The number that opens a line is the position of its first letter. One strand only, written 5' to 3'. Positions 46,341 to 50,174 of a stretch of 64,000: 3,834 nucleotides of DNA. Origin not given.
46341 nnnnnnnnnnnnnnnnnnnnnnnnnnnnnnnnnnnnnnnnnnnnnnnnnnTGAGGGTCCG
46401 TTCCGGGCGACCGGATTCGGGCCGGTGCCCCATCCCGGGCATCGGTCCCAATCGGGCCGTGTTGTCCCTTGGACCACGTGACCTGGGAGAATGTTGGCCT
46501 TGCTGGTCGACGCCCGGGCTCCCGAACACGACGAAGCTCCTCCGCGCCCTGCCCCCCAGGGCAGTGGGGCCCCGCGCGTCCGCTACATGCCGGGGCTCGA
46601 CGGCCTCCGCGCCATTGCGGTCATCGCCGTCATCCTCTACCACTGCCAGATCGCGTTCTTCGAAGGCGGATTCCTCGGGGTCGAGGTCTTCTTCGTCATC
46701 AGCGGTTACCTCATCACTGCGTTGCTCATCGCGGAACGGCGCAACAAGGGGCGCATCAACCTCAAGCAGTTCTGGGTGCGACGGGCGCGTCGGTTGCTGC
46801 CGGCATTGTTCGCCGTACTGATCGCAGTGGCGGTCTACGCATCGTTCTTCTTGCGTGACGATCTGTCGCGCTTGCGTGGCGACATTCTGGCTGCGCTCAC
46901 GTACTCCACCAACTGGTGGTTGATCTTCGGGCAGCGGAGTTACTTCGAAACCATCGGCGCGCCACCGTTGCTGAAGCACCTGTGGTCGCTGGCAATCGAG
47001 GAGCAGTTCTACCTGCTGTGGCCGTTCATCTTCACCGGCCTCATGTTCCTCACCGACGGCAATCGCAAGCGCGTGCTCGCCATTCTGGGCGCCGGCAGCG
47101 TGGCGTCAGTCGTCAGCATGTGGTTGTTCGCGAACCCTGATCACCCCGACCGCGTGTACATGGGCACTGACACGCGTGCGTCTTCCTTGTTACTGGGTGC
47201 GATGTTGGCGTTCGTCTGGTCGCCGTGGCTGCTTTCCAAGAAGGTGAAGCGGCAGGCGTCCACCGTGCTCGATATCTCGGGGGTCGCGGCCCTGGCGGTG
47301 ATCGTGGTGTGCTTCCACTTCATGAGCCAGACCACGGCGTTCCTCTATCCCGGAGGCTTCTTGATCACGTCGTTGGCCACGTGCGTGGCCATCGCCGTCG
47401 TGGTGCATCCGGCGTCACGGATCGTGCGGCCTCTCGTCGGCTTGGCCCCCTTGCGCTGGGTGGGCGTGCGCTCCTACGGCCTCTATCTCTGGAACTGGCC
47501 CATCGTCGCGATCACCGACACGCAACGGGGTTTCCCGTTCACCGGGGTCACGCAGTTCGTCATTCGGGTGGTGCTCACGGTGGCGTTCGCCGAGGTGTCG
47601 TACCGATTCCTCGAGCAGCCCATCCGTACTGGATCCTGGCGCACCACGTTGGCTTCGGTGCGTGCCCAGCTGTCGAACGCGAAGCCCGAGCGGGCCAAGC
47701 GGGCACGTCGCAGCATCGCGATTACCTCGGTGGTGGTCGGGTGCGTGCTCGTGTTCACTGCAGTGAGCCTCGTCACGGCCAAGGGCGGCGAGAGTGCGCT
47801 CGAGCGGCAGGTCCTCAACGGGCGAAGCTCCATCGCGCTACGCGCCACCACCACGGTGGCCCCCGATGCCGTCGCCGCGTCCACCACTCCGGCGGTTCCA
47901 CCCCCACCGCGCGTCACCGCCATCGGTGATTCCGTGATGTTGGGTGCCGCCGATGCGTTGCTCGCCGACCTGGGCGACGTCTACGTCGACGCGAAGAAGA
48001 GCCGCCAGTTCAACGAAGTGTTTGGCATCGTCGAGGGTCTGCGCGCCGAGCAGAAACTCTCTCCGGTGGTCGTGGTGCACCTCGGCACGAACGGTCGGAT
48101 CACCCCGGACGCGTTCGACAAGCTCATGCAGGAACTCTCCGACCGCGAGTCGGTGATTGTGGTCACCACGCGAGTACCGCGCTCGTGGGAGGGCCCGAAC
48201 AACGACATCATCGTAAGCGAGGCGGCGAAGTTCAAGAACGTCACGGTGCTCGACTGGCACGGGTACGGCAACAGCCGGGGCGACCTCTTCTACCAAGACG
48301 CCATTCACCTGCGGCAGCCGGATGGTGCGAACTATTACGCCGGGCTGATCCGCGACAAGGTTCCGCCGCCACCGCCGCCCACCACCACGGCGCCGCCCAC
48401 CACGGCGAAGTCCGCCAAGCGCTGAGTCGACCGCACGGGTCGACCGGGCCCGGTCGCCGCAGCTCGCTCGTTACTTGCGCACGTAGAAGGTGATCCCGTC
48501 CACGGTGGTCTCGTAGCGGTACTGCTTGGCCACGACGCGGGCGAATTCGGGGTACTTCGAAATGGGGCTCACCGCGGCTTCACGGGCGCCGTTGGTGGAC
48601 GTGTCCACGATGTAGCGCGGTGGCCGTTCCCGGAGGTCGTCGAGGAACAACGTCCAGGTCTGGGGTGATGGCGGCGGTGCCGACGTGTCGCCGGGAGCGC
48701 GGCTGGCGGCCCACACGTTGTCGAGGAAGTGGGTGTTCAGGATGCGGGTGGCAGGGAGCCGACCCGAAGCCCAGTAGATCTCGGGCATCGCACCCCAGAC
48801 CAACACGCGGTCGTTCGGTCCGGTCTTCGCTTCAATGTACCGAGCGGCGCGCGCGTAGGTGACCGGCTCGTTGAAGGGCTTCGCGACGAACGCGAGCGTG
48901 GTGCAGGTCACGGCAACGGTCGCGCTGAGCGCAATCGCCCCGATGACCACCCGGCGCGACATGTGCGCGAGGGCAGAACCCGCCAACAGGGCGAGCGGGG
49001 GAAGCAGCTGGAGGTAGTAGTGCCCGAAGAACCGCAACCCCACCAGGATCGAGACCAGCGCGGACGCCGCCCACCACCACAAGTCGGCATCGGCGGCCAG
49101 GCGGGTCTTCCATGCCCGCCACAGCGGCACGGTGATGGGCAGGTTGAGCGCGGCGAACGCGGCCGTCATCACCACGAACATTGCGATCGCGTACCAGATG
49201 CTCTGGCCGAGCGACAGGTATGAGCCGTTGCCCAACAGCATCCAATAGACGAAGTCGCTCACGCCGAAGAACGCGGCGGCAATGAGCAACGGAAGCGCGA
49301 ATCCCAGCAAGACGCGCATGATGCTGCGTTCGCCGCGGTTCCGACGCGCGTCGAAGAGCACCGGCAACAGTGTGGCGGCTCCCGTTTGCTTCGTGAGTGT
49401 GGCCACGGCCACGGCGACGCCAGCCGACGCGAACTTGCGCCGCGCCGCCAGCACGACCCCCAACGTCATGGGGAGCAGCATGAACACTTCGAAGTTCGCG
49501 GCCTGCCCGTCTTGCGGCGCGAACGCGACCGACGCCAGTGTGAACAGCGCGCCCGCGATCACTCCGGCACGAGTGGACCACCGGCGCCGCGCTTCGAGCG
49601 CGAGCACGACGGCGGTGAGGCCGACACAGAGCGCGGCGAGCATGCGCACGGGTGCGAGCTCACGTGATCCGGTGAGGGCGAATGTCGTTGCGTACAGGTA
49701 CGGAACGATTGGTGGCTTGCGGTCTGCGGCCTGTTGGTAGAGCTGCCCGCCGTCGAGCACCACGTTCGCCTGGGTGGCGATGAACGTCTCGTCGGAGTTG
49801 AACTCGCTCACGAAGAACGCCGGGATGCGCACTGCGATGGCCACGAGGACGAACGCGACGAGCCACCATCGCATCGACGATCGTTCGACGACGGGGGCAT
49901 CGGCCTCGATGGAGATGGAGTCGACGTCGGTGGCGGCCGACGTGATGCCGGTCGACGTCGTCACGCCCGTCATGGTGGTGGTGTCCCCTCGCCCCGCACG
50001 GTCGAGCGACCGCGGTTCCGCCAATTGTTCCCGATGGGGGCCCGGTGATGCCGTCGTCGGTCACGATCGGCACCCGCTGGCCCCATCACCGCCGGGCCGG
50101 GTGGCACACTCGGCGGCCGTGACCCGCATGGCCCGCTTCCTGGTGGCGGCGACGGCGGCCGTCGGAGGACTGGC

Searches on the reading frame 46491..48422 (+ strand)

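Call 83: search_protein_families(library=pfam, proteins=[window:46491-48422:+], max_evalue=0.0001)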
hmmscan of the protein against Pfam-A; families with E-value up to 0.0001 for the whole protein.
window:46491-48422:+ (644 aa): 1 family
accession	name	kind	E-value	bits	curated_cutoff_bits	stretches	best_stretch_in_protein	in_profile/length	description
PF01757.29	Acyl_transf_3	-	3.7e-32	112.1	31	1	34-367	2-321/326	Acyltransferase domain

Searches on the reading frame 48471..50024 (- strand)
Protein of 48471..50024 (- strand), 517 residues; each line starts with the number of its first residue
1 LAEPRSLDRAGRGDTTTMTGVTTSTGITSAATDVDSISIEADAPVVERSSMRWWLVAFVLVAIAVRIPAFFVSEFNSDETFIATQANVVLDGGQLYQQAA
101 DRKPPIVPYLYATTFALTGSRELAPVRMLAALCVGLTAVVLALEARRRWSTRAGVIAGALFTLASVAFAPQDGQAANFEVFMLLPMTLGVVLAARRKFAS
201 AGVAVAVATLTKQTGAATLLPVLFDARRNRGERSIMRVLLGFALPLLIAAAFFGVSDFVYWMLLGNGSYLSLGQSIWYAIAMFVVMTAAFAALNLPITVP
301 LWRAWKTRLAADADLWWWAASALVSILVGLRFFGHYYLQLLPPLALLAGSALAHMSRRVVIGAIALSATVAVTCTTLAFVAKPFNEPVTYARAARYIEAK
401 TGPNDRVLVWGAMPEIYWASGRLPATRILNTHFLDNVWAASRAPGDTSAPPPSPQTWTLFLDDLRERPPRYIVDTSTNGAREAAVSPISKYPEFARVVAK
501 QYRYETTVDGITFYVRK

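Call 83: search_protein_families(library=pfam, proteins=[window:48471-50024:-], max_evalue=0.0001)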
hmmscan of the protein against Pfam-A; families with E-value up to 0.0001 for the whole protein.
window:48471-50024:- (517 aa): 1 family
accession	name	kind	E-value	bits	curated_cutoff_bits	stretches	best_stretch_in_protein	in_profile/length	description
PF13231.12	PMT_2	-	1.1e-09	39.1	26.1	1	103-248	2-149/160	Dolichyl-phosphate-mannose-protein mannosyltransferase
